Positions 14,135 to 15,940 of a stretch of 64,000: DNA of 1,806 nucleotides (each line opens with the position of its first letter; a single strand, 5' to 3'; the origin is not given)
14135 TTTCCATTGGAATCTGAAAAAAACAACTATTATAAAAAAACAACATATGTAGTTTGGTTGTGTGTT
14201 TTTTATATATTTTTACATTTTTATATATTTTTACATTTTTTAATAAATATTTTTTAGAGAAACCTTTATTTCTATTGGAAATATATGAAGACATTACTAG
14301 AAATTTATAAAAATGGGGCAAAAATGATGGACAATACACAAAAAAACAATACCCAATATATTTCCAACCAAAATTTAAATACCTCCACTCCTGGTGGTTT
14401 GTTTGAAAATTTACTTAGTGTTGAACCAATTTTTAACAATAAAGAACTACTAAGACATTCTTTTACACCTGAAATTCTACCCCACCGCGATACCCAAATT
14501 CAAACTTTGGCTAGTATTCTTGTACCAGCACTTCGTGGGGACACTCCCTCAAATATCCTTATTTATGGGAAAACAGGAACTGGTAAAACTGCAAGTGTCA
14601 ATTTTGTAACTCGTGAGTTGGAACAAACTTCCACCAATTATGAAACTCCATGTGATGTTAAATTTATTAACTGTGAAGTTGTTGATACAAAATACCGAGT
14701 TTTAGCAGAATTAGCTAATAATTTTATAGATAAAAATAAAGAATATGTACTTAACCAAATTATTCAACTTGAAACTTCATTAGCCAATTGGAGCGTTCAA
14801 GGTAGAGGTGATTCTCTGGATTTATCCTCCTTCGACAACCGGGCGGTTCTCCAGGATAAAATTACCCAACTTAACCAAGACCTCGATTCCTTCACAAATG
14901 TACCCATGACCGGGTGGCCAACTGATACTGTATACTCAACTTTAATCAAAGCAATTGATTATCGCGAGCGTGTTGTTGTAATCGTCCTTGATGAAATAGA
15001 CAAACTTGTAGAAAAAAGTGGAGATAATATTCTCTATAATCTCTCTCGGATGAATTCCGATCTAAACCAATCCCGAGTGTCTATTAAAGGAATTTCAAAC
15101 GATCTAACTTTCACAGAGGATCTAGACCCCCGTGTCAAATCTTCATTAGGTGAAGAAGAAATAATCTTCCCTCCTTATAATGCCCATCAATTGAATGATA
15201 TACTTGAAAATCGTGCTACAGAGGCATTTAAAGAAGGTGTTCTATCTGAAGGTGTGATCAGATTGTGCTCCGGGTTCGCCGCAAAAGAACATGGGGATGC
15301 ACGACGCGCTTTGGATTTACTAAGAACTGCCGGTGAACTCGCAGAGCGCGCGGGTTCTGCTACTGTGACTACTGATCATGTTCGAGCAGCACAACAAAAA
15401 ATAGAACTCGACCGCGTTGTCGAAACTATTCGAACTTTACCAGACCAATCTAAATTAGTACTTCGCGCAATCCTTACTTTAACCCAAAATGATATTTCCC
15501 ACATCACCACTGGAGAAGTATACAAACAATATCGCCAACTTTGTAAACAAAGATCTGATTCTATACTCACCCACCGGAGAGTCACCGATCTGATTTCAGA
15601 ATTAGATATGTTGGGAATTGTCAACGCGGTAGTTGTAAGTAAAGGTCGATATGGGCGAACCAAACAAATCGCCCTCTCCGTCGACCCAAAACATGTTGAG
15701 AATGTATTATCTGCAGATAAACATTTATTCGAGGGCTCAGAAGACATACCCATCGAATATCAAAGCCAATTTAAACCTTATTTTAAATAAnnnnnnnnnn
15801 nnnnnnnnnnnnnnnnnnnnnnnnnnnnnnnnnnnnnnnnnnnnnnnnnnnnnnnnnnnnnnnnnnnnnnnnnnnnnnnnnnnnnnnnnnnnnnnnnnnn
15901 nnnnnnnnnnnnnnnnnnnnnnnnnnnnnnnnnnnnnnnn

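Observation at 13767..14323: Replication origin with inverted G-string ORBs, an ~18% G+C unwinding core and an array of mini-ORB repeats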

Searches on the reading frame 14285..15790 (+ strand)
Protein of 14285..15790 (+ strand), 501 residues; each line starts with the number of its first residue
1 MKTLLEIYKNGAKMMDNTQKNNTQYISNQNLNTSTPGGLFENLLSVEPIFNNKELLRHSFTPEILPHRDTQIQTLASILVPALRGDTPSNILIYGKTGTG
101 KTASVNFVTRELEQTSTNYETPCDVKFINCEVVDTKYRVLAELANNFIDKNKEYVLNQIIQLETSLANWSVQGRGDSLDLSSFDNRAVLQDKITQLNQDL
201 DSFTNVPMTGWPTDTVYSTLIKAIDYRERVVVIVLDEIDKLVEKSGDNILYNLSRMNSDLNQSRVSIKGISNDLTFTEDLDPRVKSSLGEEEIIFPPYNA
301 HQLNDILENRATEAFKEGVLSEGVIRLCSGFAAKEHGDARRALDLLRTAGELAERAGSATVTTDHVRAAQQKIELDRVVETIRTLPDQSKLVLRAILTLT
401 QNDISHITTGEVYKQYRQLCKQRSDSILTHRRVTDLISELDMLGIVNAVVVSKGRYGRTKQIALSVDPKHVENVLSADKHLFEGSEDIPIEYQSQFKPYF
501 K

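Call 7: search_protein_families(library=pfam, proteins=[window:14285-15790:+], max_evalue=0.001)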
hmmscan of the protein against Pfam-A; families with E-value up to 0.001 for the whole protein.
window:14285-15790:+ (501 aa): 10 families
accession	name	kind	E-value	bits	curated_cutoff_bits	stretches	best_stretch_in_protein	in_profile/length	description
PF09079.17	Cdc6_C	-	8.4e-32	109.5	25.1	1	380-473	1-95/96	CDC6, C terminal winged helix domain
PF22703.2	Cdc6_lid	-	6.8e-29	100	27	1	305-371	2-68/68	Cdc6 AAA+ ATPase-type lid domain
PF13191.12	AAA_16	-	8.9e-12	46.3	32.6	1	65-256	2-158/167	AAA ATPase domain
PF13401.12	AAA_22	-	5e-10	40.2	27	1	87-258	4-109/130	AAA domain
PF22606.2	Cdc6-ORC-like_ATPase_lid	-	8.4e-08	32.4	27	1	298-354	1-57/60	Cdc6/ORC-like, ATPase lid domain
PF00004.35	AAA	-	9.9e-06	26.5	21.2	0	91-131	1-30/131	ATPase family associated with various cellular activities (AAA)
PF07693.20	KAP_NTPase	-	5.6e-05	23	20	1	68-250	1-172/293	KAP family P-loop domain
PF01637.24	ATPase_2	-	0.00019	21.8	33.2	1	83-256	15-138/225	ATPase domain predominantly from Archaea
PF00270.35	DEAD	-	0.00021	21.5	26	0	78-105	11-31/167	DEAD/DEAH box helicase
PF24883.2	NPHP3_N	-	0.00038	21.1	24.8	0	88-127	22-57/164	Nephrocystin 3, N-terminal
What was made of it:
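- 14327..15790 (+): orc1/cdc6 initiator gene (conserved start 14327; 14324 is also an ATG; the 14285 start of the longest ORF is not conserved). Pfam Cdc6_C 8e-32, Cdc6_lid 7e-29 (call 7).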

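Call 8: find_related_loci(query=window:14324-15790:+, collection=genome_contigs, flank=10000)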
Query window:14324-15790:+ (488 aa) in genome_contigs; peptide patterns used: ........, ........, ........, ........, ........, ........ (x = any residue, [..] = any of these).
64 stretches matched a pattern; 1 encode a relative of the query (tblastn E <= 1e-3); 1 distinct loci.
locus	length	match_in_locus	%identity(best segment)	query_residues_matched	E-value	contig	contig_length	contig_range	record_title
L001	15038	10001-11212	52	17-476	7e-146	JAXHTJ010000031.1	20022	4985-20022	MAG: Halobacteriota archaeon isolate MAG21_tar_biofilm MAG21_31, whole genome shotgun sequence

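Call 12: find_homologous_proteins(query=window:14324-15790:+, max_evalue=1e-30)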
Query window:14324-15790:+ (488 aa): 8000 proteins with E <= 1e-30 among 8000 candidates; the best 120 are listed.
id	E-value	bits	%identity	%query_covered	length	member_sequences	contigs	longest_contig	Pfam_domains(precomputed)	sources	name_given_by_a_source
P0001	0.0e+0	1074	100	100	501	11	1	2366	PF22703.3,PF07693.21,PF22606.3,PF00004.36,PF13401.13,PF09079.18,PF13191.13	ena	-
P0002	3.4e-232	789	76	99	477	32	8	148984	PF22703.3,PF07693.21,PF22606.3,PF00004.36,PF13401.13,PF09079.18,PF13191.13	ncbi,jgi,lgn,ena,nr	ncbi:MAG TPA: AAA family ATPase [Halobacteriales archaeon]|jgi:cell division control protein 6|nr:AA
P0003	1.7e-229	780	75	99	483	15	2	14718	PF22703.3,PF22606.3,PF00004.36,PF13401.13,PF09079.18,PF13191.13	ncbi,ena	-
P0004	1.2e-219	748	72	99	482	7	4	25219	PF22703.3,PF22606.3,PF00004.36,PF13401.13,PF01637.25,PF09079.18,PF13191.13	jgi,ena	-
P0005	2.4e-209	714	63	89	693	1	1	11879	PF22703.3,PF22606.3,PF00004.36,PF13401.13,PF09079.18,PF13191.13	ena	-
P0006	1.6e-199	682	68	94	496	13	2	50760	PF22703.3,PF22606.3,PF00004.36,PF13401.13,PF01637.25,PF09079.18,PF13191.13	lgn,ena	-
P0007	5.5e-186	637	66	94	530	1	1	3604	PF22703.3,PF22606.3,PF00004.36,PF13401.13,PF09079.18,PF13191.13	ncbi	ncbi:MAG: Cdc6/Cdc18 family protein [Halobacteriales archaeon]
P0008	1.8e-184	632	67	92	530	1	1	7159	PF22703.3,PF22606.3,PF00004.36,PF13401.13,PF09079.18,PF13191.13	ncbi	-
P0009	7.1e-184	630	64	97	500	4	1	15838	PF22703.3,PF22606.3,PF00004.36,PF13401.13,PF09079.18,PF13191.13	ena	-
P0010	9.2e-184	630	65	95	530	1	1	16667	PF22703.3,PF22606.3,PF00004.36,PF13401.13,PF09079.18,PF13191.13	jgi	jgi:cell division control protein 6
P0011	2.7e-183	628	67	91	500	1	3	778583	PF22703.3,PF24883.3,PF22606.3,PF00004.36,PF13401.13,PF09079.18,PF13191.13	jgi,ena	-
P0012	3.0e-183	628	66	94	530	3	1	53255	PF22703.3,PF22606.3,PF00004.36,PF13401.13,PF09079.18,PF13191.13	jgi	jgi:cell division control protein 6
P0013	3.7e-183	628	65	92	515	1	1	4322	PF22703.3,PF24883.3,PF22606.3,PF00004.36,PF13401.13,PF09079.18,PF13191.13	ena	-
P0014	4.5e-183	627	66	90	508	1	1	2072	PF22703.3,PF22606.3,PF00004.36,PF13401.13,PF09079.18,PF13191.13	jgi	jgi:cell division control protein 6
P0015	3.6e-182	624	64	95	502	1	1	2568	PF22703.3,PF22606.3,PF00004.36,PF13401.13,PF09079.18,PF13191.13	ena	-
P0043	6.9e-179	614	65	91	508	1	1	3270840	PF22703.3,PF22606.3,PF00004.36,PF13401.13,PF09079.18,PF13191.13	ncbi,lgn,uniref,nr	ncbi:Cdc6/Cdc18 family protein [Haloplanus natans]|uniref:Cdc6/Cdc18 family protein n=1 Tax=Haloplan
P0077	3.3e-178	611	63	94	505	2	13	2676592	PF22703.3,PF24883.3,PF22606.3,PF00004.36,PF13401.13,PF01637.25,PF09079.18,PF13191.13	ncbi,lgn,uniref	ncbi:Cdc6/Cdc18 family protein [Halocatena halophila]|uniref:Cdc6/Cdc18 family protein n=1 Tax=Haloc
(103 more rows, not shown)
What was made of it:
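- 14327..15790 (+): 63-67% identical to Orc1 of cultivated Halobacteriales (call 12).
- On Archaeal orc1-adjacent ORB-type origin, oriC1 lineage: 63-67% identity to Orc1 of cultivated Halobacteriales (call 12).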

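Call 13: find_encoding_contigs(protein=P0002, flank=10000, max_places=4)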
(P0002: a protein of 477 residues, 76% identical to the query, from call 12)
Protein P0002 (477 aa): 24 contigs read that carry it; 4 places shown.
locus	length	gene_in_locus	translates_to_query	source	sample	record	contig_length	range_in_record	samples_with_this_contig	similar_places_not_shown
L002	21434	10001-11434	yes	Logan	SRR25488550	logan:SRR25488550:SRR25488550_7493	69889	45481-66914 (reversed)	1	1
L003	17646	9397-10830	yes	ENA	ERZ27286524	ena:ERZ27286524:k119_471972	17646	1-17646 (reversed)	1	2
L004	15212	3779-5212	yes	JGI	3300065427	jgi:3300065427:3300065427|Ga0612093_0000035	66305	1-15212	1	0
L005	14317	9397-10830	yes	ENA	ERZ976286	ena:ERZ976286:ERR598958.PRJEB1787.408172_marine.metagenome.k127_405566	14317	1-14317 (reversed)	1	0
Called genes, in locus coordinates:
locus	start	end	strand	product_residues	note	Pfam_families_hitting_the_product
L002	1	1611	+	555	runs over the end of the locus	PF01513:NAD_kinase, PF20143:NAD_kinase_C, PF00459:Inositol_P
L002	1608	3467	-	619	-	PF00999:Na_H_Exchanger, PF02254:TrkA_N, PF02080:TrkA_C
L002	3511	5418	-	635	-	PF00501:AMP-binding, PF23562:AMP-binding_C_3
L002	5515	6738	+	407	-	PF07690:MFS_1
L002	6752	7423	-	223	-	PF00753:Lactamase_B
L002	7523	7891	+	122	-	PF07883:Cupin_2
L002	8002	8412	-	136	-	PF09845:OapC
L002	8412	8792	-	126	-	PF09846:OapB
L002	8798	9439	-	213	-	PF03193:RsgA_GTPase (faint), PF00025:Arf (faint), PF01926:MMR_HSR1, PF00009:GTP_EFTU (weak)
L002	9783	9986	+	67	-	-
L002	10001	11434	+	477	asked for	PF07693:KAP_NTPase (faint), PF13191:AAA_16, PF13401:AAA_22, PF00004:AAA (faint), PF22606:Cdc6-ORC-like_ATPase_lid, PF22703:Cdc6_lid, PF09079:WHD_Cdc6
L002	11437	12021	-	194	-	PF10502:Peptidase_S26 (weak)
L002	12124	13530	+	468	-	PF01336:tRNA_anti-codon, PF00149:Metallophos, PF04042:DNA_pol_E_B, PF12850:Metallophos_2 (faint)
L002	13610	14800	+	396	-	PF00696:AA_kinase, PF13840:ACT_7 (faint), PF22468:ACT_9 (faint)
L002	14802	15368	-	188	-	PF07826:IMP_cyclohyd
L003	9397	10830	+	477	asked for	PF07693:KAP_NTPase (faint), PF13191:AAA_16, PF13401:AAA_22, PF00004:AAA (faint), PF22606:Cdc6-ORC-like_ATPase_lid, PF22703:Cdc6_lid, PF09079:WHD_Cdc6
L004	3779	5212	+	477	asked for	PF07693:KAP_NTPase (faint), PF13191:AAA_16, PF13401:AAA_22, PF00004:AAA (faint), PF22606:Cdc6-ORC-like_ATPase_lid, PF22703:Cdc6_lid, PF09079:WHD_Cdc6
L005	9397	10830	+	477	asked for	PF07693:KAP_NTPase (faint), PF13191:AAA_16, PF13401:AAA_22, PF00004:AAA (faint), PF22606:Cdc6-ORC-like_ATPase_lid, PF22703:Cdc6_lid, PF09079:WHD_Cdc6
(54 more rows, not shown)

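Call 14: find_encoding_contigs(protein=P0003, flank=10000, max_places=2)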
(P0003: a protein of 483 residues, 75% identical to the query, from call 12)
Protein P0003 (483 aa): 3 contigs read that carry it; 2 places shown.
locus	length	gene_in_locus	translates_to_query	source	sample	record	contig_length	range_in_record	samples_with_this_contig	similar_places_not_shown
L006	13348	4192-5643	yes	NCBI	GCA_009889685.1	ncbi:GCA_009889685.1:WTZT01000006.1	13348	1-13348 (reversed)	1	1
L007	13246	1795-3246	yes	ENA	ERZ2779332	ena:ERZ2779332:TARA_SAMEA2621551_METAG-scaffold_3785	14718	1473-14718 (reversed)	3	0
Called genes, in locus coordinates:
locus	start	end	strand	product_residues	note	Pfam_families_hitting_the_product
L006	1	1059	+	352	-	?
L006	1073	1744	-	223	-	PF00753:Lactamase_B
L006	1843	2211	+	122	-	PF07883:Cupin_2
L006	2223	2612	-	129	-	PF09845:OapC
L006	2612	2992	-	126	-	PF09846:OapB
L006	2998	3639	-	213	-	PF03193:RsgA_GTPase (faint), PF00025:Arf (faint), PF01926:MMR_HSR1, PF00009:GTP_EFTU (weak)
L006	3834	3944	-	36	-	-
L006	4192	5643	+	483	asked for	PF13191:AAA_16, PF13401:AAA_22, PF00004:AAA (faint), PF22606:Cdc6-ORC-like_ATPase_lid, PF22703:Cdc6_lid, PF09079:WHD_Cdc6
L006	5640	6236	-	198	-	PF10502:Peptidase_S26 (faint)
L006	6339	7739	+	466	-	PF01336:tRNA_anti-codon, PF00149:Metallophos, PF04042:DNA_pol_E_B, PF12850:Metallophos_2 (weak)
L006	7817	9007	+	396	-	PF00696:AA_kinase, PF22468:ACT_9 (faint), PF01842:ACT (faint), PF13840:ACT_7 (weak)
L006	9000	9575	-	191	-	PF07826:IMP_cyclohyd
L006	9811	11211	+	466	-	PF01979:Amidohydro_1, PF12890:DHOase (weak), PF07969:Amidohydro_3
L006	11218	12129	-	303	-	PF05448:AXE1 (faint), PF02129:Peptidase_S15, PF20434:BD-FAE (faint), PF00561:Abhydrolase_1, PF00326:Peptidase_S9 (weak), PF12146:Hydrolase_4 (weak)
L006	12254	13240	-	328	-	PF00296:Bac_luciferase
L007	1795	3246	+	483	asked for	PF13191:AAA_16, PF13401:AAA_22, PF00004:AAA (faint), PF22606:Cdc6-ORC-like_ATPase_lid, PF22703:Cdc6_lid, PF09079:WHD_Cdc6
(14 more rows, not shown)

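Call 15: find_encoding_contigs(protein=P0004, flank=10000, max_places=2)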
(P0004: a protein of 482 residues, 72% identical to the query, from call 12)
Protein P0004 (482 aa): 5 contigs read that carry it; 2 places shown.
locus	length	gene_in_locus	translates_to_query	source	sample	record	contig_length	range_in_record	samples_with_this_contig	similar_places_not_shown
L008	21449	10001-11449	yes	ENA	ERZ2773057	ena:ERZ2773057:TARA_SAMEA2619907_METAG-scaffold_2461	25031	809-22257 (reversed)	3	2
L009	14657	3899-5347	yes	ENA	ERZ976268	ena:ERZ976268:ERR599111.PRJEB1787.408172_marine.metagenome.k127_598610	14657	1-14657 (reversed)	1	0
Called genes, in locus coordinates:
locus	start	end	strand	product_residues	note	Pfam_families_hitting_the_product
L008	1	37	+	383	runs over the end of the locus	PF00108:Thiolase_N, PF00109:ketoacyl-synt (weak), PF02803:Thiolase_C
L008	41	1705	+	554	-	PF01513:NAD_kinase, PF20143:NAD_kinase_C, PF00459:Inositol_P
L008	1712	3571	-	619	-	PF00999:Na_H_Exchanger, PF02254:TrkA_N, PF02080:TrkA_C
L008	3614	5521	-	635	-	PF00501:AMP-binding, PF23562:AMP-binding_C_3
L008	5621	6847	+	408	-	PF07690:MFS_1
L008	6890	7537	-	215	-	PF00753:Lactamase_B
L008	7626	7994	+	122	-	PF07883:Cupin_2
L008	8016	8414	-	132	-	PF09845:OapC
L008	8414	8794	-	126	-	PF09846:OapB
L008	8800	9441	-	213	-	PF03193:RsgA_GTPase (faint), PF00025:Arf (faint), PF01926:MMR_HSR1, PF00009:GTP_EFTU (weak)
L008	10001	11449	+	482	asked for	PF01637:ATPase_2 (faint), PF13191:AAA_16, PF13401:AAA_22, PF00004:AAA (faint), PF22606:Cdc6-ORC-like_ATPase_lid, PF22703:Cdc6_lid, PF09079:WHD_Cdc6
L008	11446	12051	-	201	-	PF10502:Peptidase_S26 (weak)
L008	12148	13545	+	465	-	PF01336:tRNA_anti-codon (weak), PF00149:Metallophos, PF04042:DNA_pol_E_B, PF12850:Metallophos_2 (faint)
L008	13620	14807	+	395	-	PF00696:AA_kinase, PF13840:ACT_7 (faint), PF22468:ACT_9 (faint)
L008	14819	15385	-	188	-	PF07826:IMP_cyclohyd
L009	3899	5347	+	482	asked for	PF01637:ATPase_2 (faint), PF13191:AAA_16, PF13401:AAA_22, PF00004:AAA (faint), PF22606:Cdc6-ORC-like_ATPase_lid, PF22703:Cdc6_lid, PF09079:WHD_Cdc6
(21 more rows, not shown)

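Call 16: find_encoding_contigs(protein=P0006, flank=10000, max_places=2)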
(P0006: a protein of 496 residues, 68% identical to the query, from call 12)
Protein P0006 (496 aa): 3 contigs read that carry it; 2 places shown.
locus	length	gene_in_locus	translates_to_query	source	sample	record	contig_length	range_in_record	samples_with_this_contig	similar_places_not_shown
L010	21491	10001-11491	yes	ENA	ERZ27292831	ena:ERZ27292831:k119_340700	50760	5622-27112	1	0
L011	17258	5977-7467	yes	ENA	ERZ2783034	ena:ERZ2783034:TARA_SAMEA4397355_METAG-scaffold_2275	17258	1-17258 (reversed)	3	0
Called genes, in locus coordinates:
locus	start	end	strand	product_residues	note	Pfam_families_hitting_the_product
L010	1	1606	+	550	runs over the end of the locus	PF01513:NAD_kinase, PF20143:NAD_kinase_C, PF00459:Inositol_P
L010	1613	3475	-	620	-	PF00999:Na_H_Exchanger, PF02254:TrkA_N, PF03807:F420_oxidored (weak), PF13241:NAD_binding_7 (faint), PF02080:TrkA_C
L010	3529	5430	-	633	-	PF00501:AMP-binding, PF23562:AMP-binding_C_3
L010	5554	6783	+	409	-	PF07690:MFS_1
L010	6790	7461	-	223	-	PF00753:Lactamase_B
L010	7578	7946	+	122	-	PF07883:Cupin_2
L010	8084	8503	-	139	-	PF09845:OapC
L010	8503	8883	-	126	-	PF09846:OapB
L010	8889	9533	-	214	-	PF03193:RsgA_GTPase (faint), PF00025:Arf (faint), PF01926:MMR_HSR1, PF00009:GTP_EFTU (weak)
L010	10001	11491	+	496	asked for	PF01637:ATPase_2 (faint), PF13191:AAA_16, PF00004:AAA (faint), PF13401:AAA_22 (weak), PF22606:Cdc6-ORC-like_ATPase_lid, PF22703:Cdc6_lid, PF09079:WHD_Cdc6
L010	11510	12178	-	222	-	-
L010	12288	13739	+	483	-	PF01336:tRNA_anti-codon (weak), PF00149:Metallophos, PF04042:DNA_pol_E_B, PF12850:Metallophos_2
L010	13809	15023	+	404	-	PF00696:AA_kinase, PF22468:ACT_9 (faint)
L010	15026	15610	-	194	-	PF07826:IMP_cyclohyd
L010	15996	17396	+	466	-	PF01979:Amidohydro_1, PF12890:DHOase (weak), PF07969:Amidohydro_3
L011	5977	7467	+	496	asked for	PF01637:ATPase_2 (faint), PF13191:AAA_16, PF00004:AAA (faint), PF13401:AAA_22 (weak), PF22606:Cdc6-ORC-like_ATPase_lid, PF22703:Cdc6_lid, PF09079:WHD_Cdc6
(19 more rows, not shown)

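Call 26: find_encoding_contigs(protein=P0043, flank=10000, max_places=1)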
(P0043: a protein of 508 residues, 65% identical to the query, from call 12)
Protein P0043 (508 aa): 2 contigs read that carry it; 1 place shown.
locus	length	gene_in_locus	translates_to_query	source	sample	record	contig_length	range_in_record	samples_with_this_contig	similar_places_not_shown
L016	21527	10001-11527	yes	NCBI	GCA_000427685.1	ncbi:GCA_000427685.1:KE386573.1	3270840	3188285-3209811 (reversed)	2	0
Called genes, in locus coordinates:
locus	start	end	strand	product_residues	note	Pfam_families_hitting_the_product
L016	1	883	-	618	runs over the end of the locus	PF00939:Na_sulph_symp, PF03600:CitMHS, PF02080:TrkA_C, PF00939:Na_sulph_symp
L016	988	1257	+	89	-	PF24430:DUF7553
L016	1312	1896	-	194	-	-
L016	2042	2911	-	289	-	PF00581:Rhodanese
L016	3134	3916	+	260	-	PF00581:Rhodanese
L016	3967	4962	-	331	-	PF01594:AI-2E_transport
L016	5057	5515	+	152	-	PF09622:DUF2391 (weak)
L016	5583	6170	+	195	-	PF23365:DUF7090, PF24336:DUF7504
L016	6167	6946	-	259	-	PF23363:DUF7089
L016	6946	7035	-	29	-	PF24004:Microp_archaea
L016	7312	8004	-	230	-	PF09845:OapC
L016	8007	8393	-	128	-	PF09846:OapB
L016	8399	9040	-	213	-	PF00025:Arf (faint), PF00009:GTP_EFTU (faint), PF01926:MMR_HSR1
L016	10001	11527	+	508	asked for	PF13191:AAA_16, PF00004:AAA (faint), PF13401:AAA_22 (weak), PF22606:Cdc6-ORC-like_ATPase_lid (weak), PF22703:Cdc6_lid, PF09079:WHD_Cdc6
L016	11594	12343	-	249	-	-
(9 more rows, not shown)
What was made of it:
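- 15783..17880 (.): Right-hand synteny markers: S26-like peptidase (15783-16382, -) and DNA polymerase D small subunit (within 16234-17880, +). Same order in relatives and in Haloplanus (calls 13-16, 26).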

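Call 27: find_encoding_contigs(protein=P0077, flank=10000, max_places=1)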
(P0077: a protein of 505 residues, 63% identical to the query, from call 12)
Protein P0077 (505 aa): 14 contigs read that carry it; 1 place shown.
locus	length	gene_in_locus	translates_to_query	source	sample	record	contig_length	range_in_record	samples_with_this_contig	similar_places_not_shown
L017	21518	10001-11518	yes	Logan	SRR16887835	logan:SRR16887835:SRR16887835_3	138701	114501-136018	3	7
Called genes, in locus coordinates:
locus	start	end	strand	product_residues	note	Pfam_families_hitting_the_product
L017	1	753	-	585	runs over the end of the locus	PF00115:COX1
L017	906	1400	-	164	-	PF20587:DUF6789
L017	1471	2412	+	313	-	PF00005:ABC_tran, PF13304:AAA_21, PF13732:DrrA1-3_C (weak)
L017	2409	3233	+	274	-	PF12679:ABC2_membrane_2, PF12730:ABC2_membrane_4, PF12698:ABC2_membrane_3, PF13346:ABC2_membrane_5 (weak)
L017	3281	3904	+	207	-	-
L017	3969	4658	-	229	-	-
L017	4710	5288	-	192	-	PF23365:DUF7090, PF24336:DUF7504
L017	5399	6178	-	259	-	PF23363:DUF7089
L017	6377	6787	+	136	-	-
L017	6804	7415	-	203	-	PF09845:OapC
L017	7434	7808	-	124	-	PF09846:OapB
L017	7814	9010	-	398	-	PF01926:MMR_HSR1 (faint), PF14890:Intein_splicing, PF00009:GTP_EFTU (weak)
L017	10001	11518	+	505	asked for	PF01637:ATPase_2 (weak), PF13191:AAA_16, PF13401:AAA_22 (weak), PF24883:NPHP3_N (faint), PF00004:AAA (faint), PF22606:Cdc6-ORC-like_ATPase_lid (weak), PF22703:Cdc6_lid, PF09079:WHD_Cdc6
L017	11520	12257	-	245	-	-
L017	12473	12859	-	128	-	-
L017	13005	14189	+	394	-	PF00696:AA_kinase, PF22629:ACT_AHAS_ss (faint), PF22468:ACT_9 (weak), PF13840:ACT_7, PF01842:ACT (weak), PF22468:ACT_9 (weak)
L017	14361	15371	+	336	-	PF12849:PBP_like_2, PF12727:PBP_like (weak)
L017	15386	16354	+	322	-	PF00528:BPD_transp_1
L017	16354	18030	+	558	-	PF00528:BPD_transp_1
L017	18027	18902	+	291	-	PF00005:ABC_tran, PF02463:SMC_N, PF13304:AAA_21 (weak)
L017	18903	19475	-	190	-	PF07826:IMP_cyclohyd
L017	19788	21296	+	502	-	PF04107:GCS2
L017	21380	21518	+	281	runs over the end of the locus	PF25213:HVO_A0261_N, PF08350:FilR1_middle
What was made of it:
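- On Archaeal orc1-adjacent ORB-type origin, oriC1 lineage: The polD small subunit follows in all of these except Halocatena L017 (calls 13-16, 26, 27).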
